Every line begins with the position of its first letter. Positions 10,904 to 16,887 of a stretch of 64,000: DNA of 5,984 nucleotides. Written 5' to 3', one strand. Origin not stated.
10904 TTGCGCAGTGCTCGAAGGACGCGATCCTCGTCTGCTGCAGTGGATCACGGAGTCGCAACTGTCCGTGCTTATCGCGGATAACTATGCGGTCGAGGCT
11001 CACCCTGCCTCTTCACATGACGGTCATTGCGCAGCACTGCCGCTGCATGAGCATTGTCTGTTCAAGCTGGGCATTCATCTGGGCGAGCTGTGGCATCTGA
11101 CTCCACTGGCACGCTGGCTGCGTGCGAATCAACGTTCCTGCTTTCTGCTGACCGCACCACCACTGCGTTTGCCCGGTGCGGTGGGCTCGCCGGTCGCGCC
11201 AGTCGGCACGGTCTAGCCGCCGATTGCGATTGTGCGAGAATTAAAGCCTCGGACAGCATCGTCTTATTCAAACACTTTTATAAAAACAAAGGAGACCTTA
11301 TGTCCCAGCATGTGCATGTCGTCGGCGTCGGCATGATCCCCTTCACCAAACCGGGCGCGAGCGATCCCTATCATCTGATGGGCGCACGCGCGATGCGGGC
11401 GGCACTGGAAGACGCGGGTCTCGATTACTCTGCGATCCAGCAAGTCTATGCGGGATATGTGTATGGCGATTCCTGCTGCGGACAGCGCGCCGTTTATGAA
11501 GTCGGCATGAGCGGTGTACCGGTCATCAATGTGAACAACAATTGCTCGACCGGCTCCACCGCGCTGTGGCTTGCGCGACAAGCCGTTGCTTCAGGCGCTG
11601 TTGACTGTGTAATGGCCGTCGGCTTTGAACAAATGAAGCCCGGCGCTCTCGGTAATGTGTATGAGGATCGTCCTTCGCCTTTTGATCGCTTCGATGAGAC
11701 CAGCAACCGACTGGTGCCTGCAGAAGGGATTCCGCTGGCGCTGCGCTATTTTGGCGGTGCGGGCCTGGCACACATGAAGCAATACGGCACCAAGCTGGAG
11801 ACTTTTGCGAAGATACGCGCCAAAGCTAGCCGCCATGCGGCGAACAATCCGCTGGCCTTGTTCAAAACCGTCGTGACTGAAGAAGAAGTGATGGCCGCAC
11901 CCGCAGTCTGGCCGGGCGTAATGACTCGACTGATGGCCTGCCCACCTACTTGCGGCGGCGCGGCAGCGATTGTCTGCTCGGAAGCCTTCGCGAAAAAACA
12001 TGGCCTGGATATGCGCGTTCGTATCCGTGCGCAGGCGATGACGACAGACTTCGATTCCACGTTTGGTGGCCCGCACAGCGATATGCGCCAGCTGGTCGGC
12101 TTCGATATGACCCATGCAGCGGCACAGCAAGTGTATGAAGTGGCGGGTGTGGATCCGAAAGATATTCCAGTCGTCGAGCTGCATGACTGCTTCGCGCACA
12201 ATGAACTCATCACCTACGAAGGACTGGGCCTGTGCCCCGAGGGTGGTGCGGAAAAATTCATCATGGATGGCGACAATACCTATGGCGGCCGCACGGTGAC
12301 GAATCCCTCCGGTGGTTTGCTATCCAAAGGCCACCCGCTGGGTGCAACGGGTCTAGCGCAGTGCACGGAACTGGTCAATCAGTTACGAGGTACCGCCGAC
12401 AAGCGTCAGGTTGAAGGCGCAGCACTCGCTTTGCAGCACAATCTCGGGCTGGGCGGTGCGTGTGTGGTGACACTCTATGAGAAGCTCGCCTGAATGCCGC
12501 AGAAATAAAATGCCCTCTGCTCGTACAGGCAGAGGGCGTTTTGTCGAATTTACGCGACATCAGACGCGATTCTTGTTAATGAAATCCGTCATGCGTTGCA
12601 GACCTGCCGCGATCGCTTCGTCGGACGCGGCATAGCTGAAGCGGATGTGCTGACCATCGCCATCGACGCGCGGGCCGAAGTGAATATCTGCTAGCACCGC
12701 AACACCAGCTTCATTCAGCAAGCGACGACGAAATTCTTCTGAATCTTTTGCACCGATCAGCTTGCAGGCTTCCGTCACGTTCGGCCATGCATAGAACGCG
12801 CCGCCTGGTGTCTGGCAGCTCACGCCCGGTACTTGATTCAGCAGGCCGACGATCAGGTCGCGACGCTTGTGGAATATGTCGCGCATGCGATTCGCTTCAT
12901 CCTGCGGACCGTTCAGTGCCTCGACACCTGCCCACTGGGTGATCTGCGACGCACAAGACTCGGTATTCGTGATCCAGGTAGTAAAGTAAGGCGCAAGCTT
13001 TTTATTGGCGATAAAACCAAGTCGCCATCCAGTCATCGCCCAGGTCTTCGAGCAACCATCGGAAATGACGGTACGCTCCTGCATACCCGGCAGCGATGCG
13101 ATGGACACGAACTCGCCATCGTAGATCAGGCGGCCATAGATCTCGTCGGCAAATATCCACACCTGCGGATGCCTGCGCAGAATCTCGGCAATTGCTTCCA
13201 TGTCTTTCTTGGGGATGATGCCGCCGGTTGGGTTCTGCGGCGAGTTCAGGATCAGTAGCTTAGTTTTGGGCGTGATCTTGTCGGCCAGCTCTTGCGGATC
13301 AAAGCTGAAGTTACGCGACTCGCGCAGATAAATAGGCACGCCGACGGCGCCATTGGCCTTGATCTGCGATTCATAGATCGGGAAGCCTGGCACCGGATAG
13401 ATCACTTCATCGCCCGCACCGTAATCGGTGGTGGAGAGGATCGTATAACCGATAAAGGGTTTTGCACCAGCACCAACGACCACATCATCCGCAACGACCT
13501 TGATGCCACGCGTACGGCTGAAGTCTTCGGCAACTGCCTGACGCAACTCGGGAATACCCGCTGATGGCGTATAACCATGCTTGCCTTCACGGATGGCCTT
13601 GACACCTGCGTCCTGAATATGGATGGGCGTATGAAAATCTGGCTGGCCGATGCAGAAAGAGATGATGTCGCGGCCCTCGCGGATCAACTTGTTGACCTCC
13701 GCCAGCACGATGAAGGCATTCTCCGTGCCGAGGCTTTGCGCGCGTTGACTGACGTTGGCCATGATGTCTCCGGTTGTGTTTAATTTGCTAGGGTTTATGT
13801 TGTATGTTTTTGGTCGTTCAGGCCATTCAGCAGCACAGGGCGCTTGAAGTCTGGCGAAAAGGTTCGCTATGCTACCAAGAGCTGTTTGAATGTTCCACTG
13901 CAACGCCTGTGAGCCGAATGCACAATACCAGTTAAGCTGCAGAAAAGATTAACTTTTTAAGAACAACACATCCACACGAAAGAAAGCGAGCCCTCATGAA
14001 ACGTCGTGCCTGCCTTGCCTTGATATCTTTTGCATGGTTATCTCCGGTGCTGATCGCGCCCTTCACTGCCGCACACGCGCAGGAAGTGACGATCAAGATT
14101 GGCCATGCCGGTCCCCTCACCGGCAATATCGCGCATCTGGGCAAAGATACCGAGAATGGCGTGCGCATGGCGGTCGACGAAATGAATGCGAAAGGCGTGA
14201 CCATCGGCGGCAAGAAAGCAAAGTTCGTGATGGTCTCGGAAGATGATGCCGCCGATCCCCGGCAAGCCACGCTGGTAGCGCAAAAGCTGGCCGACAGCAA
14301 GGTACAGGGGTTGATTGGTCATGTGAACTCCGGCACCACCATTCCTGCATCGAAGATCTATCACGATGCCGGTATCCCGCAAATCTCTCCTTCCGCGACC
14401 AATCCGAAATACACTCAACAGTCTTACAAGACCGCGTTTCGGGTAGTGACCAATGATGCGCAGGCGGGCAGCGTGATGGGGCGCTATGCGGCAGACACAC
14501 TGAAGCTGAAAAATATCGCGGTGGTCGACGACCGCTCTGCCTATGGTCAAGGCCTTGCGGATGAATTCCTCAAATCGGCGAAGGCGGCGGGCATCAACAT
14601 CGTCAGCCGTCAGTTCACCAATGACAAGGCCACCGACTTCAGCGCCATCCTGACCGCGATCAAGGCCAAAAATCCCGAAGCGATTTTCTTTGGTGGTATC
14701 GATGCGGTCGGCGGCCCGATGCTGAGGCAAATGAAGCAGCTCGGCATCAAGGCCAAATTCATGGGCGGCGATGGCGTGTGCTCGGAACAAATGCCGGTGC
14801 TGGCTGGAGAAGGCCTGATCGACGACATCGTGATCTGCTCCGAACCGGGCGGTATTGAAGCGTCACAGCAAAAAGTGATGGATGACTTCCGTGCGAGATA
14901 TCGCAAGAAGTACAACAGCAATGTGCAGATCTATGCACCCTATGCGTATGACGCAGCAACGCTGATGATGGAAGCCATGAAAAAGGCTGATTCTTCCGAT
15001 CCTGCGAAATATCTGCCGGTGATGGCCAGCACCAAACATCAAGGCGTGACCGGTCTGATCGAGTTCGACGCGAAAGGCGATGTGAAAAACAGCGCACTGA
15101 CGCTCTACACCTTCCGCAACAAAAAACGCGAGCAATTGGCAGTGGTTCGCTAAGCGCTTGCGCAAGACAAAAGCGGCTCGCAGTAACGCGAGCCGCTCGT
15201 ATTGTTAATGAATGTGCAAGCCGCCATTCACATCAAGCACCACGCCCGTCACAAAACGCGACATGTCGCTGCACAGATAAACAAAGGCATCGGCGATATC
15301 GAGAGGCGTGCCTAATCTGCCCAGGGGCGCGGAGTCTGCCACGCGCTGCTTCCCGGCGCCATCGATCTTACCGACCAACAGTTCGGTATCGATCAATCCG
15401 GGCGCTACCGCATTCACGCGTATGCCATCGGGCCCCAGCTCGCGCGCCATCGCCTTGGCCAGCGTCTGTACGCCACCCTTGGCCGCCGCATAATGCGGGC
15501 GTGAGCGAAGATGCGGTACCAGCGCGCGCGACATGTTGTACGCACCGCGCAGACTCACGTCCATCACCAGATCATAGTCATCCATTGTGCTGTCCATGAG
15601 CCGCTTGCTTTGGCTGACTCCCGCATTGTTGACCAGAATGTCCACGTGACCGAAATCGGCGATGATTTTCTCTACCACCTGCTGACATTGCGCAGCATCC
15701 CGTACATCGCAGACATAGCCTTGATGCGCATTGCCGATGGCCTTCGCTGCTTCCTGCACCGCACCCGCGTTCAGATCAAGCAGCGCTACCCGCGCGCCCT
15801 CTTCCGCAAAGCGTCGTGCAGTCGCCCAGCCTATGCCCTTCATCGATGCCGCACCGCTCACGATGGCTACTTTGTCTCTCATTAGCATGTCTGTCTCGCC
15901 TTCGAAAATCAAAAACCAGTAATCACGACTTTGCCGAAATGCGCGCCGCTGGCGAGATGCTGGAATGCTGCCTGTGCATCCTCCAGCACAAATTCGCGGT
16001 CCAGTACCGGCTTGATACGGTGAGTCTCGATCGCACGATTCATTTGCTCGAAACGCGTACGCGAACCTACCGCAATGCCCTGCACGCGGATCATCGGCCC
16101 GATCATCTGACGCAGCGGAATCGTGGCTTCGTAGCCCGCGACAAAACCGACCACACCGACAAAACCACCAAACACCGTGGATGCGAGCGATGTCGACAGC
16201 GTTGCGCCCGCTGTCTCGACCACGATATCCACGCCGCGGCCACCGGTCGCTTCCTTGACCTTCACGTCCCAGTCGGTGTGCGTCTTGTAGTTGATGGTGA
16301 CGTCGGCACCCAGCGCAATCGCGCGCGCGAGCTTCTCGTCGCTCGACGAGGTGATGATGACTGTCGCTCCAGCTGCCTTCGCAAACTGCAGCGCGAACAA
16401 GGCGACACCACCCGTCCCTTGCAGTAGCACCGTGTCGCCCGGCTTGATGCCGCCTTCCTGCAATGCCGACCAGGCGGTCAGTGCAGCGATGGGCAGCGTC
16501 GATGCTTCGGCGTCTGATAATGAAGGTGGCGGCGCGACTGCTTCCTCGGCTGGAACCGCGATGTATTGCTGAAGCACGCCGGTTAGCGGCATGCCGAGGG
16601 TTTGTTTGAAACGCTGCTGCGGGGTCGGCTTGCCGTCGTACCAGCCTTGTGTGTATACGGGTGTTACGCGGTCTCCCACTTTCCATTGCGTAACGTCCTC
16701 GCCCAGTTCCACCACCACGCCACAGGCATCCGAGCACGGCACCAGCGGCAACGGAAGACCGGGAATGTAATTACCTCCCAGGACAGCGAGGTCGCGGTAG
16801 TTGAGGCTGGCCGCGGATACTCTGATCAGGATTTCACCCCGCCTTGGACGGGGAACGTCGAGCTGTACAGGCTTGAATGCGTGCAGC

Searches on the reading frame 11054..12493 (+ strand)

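Call 41: search_protein_families(library=pfam, proteins=[window:11054-12493:+], max_evalue=0.00001)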
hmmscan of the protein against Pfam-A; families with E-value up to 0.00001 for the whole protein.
window:11054-12493:+ (479 aa): 4 families
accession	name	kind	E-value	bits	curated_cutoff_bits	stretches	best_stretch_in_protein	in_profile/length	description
PF22691.2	Thiolase_C_1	-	8.6e-36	123.3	28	1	341-467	9-133/144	Thiolase C-terminal domain-like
PF00108.29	Thiolase_N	-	1.1e-14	54.9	26.4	1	87-194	1-115/260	Thiolase, N-terminal domain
PF02803.24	Thiolase_C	-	2.1e-12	47.2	27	1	355-446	26-99/123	Thiolase, C-terminal domain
PF00109.32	ketoacyl-synt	-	8.8e-06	25.9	20.8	0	145-199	156-210/252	Beta-ketoacyl synthase, N-terminal domain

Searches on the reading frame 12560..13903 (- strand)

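Call 41: search_protein_families(library=pfam, proteins=[window:12560-13903:-], max_evalue=0.00001)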
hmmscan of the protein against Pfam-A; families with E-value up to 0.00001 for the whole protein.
window:12560-13903:- (447 aa): 1 family
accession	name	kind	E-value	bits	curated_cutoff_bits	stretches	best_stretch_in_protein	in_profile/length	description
PF00155.27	Aminotran_1_2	-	3.1e-58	198.1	19.7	1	79-430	2-353/361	Aminotransferase class I and II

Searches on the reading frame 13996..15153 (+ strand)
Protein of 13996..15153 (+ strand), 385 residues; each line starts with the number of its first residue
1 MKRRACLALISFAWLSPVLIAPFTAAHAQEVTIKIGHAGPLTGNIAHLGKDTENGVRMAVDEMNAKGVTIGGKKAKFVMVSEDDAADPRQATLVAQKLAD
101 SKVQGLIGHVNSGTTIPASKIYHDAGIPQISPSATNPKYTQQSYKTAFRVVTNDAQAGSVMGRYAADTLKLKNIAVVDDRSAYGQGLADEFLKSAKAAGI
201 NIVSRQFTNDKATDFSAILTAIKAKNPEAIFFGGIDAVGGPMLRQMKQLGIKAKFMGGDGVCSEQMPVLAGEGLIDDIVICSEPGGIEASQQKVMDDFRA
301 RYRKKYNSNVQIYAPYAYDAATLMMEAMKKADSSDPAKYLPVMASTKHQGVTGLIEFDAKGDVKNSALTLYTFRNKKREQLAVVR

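Call 42: search_protein_families(library=pfam, proteins=[window:13996-15153:+], max_evalue=0.00001)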
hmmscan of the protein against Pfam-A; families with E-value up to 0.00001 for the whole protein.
window:13996-15153:+ (385 aa): 3 families
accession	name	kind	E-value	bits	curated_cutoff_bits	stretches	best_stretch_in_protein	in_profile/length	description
PF13458.12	Peripla_BP_6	-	6.6e-56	190.9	31.7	1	32-374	1-339/343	Periplasmic binding protein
PF01094.35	ANF_receptor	-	5.9e-31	108.2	25.4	1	54-373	4-350/353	Receptor family ligand binding region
PF13433.12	Peripla_BP_5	-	6.5e-12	45.7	27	0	190-359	152-322/363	Periplasmic binding protein domain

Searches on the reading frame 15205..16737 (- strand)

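Call 42: search_protein_families(library=pfam, proteins=[window:15205-16737:-], max_evalue=0.00001)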
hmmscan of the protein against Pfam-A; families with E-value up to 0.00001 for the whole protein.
window:15205-16737:- (510 aa): 3 families
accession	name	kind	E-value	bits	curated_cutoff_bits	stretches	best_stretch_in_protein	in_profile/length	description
PF13561.12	adh_short_C2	-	1.2e-61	208.8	27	2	295-412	1-121/236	Enoyl-(Acyl carrier protein) reductase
PF00106.31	adh_short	-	2.3e-41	141.9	26.6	2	289-412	1-125/195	short chain dehydrogenase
PF08659.16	KR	-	2.1e-07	31.5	22.6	1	293-406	5-123/180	KR domain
